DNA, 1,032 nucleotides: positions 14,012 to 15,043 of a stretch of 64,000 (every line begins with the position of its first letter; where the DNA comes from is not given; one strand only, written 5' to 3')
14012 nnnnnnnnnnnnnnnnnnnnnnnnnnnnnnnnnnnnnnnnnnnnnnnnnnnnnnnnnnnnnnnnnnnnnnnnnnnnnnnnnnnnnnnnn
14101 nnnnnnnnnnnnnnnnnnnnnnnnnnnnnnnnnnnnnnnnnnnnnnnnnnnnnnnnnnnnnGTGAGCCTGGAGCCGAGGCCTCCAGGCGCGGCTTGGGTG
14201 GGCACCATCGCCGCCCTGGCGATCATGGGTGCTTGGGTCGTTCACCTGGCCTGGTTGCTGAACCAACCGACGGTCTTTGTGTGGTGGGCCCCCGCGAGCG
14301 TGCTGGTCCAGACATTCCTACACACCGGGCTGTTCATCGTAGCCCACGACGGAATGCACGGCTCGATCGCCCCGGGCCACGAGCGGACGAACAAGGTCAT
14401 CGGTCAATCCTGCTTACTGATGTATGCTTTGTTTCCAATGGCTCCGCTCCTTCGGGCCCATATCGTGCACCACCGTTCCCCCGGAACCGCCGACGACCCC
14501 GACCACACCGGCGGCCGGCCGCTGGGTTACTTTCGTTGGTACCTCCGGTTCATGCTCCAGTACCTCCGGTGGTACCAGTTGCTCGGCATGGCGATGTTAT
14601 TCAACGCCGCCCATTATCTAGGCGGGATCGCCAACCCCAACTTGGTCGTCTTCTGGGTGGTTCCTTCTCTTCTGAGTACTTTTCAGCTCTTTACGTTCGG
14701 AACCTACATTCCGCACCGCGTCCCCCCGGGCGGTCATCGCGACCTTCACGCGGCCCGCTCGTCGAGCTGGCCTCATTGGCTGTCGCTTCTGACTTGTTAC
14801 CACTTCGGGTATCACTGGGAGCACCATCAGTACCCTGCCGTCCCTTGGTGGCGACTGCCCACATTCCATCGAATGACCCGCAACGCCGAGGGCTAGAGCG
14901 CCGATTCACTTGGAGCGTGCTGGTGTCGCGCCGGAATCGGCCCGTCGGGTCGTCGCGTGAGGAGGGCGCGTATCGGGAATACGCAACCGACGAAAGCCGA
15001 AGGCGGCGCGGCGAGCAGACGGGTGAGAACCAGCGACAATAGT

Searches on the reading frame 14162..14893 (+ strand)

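Call 56: search_protein_families(library=pfam, proteins=[window:14162-14893:+], max_evalue=0.00001)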
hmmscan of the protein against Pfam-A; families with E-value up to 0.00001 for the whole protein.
window:14162-14893:+ (244 aa): 1 family
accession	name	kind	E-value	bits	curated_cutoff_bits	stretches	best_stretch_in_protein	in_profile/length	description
PF00487.30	FA_desaturase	-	2.1e-22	80.5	29.7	2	138-240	134-239/253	Fatty acid desaturase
